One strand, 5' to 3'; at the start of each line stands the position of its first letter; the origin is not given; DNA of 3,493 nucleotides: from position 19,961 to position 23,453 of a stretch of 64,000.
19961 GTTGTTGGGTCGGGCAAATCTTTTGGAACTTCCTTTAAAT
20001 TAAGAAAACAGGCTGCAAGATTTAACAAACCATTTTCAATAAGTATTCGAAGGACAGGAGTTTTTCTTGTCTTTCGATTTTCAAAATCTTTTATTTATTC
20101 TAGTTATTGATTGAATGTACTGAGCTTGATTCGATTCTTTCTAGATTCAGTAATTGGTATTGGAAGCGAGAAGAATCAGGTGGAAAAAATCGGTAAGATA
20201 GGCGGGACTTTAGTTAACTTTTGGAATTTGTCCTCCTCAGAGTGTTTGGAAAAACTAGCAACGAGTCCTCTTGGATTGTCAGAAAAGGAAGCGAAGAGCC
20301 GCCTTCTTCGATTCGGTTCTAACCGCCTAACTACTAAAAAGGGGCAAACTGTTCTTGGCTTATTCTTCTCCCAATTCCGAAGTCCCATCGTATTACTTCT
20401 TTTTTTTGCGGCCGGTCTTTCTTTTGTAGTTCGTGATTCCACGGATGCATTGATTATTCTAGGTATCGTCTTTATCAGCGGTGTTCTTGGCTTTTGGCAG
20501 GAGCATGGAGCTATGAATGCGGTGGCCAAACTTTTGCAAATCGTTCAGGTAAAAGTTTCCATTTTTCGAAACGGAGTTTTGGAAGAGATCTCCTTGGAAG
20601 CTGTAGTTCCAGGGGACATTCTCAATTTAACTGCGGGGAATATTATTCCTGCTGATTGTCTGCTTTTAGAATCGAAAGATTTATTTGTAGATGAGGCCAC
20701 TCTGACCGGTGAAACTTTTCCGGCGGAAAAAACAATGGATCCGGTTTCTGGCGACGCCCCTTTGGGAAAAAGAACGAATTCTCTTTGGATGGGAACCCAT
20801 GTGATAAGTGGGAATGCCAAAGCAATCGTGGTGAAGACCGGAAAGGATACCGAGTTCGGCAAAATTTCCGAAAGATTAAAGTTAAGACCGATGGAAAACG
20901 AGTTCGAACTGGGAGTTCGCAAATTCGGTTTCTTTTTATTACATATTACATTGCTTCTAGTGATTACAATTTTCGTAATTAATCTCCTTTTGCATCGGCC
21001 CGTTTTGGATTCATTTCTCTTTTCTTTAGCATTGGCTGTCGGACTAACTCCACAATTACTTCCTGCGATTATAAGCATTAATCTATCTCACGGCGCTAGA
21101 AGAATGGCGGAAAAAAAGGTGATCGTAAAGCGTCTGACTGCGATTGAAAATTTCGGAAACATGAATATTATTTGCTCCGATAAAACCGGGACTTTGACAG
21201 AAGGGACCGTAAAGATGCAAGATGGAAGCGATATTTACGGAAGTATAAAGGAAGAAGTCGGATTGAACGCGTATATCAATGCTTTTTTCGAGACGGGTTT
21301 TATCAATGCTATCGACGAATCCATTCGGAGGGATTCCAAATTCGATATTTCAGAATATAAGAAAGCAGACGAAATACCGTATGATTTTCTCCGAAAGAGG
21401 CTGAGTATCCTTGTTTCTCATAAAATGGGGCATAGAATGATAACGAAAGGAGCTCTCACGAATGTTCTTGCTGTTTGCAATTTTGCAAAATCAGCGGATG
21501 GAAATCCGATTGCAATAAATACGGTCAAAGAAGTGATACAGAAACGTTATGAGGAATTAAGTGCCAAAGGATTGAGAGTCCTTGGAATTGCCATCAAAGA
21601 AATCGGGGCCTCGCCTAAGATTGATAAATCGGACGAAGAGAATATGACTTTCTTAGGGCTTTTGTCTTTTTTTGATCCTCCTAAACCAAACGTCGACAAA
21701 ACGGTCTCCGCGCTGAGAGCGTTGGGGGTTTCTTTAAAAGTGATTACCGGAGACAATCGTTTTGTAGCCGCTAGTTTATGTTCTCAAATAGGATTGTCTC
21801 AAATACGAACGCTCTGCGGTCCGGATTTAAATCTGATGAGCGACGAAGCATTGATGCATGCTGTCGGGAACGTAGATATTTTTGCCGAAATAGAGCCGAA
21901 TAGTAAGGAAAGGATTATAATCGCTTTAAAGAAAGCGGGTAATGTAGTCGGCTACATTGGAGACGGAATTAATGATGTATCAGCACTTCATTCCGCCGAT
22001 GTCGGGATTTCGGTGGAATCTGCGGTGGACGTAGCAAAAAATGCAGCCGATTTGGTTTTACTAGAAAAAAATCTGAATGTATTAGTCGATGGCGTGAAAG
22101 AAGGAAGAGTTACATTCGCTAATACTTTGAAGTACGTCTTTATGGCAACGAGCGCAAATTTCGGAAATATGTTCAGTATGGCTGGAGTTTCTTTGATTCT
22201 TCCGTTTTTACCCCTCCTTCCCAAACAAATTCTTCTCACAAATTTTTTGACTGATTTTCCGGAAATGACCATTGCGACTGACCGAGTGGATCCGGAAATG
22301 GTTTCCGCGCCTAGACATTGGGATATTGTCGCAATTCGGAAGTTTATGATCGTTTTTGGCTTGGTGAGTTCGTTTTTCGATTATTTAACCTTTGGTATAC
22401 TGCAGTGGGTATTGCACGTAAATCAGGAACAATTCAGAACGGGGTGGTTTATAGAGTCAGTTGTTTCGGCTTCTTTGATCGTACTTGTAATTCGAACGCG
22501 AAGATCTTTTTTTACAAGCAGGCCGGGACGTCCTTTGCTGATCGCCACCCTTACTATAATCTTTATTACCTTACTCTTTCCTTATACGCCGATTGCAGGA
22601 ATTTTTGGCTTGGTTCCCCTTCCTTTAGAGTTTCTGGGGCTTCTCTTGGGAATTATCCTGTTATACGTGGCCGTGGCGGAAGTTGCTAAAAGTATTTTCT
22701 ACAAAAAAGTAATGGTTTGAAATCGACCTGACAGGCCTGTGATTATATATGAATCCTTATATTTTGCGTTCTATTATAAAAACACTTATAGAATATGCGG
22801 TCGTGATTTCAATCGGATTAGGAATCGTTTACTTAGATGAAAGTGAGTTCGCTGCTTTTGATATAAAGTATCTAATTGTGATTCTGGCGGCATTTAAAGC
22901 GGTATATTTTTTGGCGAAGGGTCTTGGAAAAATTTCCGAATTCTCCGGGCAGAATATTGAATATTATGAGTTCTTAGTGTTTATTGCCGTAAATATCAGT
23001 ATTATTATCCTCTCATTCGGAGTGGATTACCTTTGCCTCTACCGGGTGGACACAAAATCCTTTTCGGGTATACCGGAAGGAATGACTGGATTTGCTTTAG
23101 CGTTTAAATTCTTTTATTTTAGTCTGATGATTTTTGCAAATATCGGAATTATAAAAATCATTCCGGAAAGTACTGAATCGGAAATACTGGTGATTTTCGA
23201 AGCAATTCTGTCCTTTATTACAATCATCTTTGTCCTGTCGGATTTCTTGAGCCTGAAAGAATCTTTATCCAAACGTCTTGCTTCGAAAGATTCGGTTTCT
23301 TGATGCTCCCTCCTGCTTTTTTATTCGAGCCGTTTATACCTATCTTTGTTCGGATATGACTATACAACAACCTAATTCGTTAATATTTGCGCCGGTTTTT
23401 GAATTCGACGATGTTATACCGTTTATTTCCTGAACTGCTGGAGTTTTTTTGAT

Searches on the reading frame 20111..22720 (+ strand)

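Call 10: search_protein_families(library=ncbifam, proteins=[window:20111-22720:+])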
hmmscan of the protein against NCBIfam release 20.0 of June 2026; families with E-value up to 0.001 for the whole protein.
window:20111-22720:+ (869 aa): 22 families
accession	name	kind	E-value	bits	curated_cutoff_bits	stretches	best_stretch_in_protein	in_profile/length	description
TIGR01524.1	ATPase-IIIB_Mg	equivalog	4.8e-231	769.1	610.75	1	39-866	17-863/867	magnesium-translocating P-type ATPase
NF011702.0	PRK15122.1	subfamily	8.9e-213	708.9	975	1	42-866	36-902/907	magnesium-translocating P-type ATPase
TIGR01647.1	ATPase-IIIA_H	equivalog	7.7e-141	470.7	615.5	1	55-819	1-748/755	plasma-membrane proton-efflux P-type ATPase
TIGR01522.1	ATPase-IIA2_Ca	equivalog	2.7e-119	399.3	798.3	1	38-747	5-727/854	calcium-transporting P-type ATPase, PMR1-type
TIGR01116.1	ATPase-IIA1_Ca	equivalog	3.9e-102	342.8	703.4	2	87-365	3-279/799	calcium-translocating P-type ATPase, SERCA-type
TIGR01523.1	ATPase-IID_K-Na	equivalog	6.9e-80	268.9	645.05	3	419-751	486-840/997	potassium/sodium efflux P-type ATPase, fungal-type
TIGR01517.1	ATPase-IIB_Ca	equivalog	3.6e-79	267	507.05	1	48-732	47-750/882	calcium-translocating P-type ATPase, PMCA-type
TIGR01494.1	ATPase_P-type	subfamily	9.1e-77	258.5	62.3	3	116-376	2-236/478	HAD-IC family P-type ATPase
TIGR01106.1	ATPase-IIC_X-K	subfamily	4.3e-73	246.7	946.1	3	35-366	15-359/997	Na,H/K antiporter P-type ATPase subunit alpha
TIGR01657.1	P-ATPase-V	hypoth_equivalog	2.4e-66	224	618.25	3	43-369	128-466/1055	ATP13A2 family polyamine export P-type ATPase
TIGR01525.1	ATPase-IB_hvy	subfamily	1.7e-56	192.3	346.25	2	95-572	3-437/560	heavy metal translocating P-type ATPase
TIGR01512.1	ATPase-IB2_Cd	subfamily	4.7e-40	137.7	313.5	2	95-371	3-254/494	cadmium family heavy metal-translocating P-type ATPase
TIGR01511.1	ATPase-IB1_Cu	subfamily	6.6e-39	134.2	397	3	114-373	47-283/542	copper-translocating P-type ATPase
NF008262.1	PRK11033.1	equivalog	1.7e-29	102.9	1005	2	100-375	185-449/731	zinc/cadmium/mercury/lead-transporting ATPase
NF033775.1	P_type_ZntA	exception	1.4e-28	99.6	1240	2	98-370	188-449/732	Zn(II)/Cd(II)/Pb(II) translocating P-type ATPase ZntA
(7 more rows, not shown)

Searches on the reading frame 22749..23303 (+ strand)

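Call 4: search_protein_families(library=pfam, proteins=[window:22749-23303:+])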
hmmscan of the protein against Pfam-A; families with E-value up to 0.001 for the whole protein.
window:22749-23303:+ (184 aa): 0 families

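Call 21: search_protein_families(library=pfam, proteins=[window:22749-23303:+], max_evalue=10)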
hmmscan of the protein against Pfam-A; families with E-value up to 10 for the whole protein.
window:22749-23303:+ (184 aa): 1 family
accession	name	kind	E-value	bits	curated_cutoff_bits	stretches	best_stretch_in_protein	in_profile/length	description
PF07885.22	Ion_trans_2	-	0.19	12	22.5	1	118-168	25-75/79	Ion channel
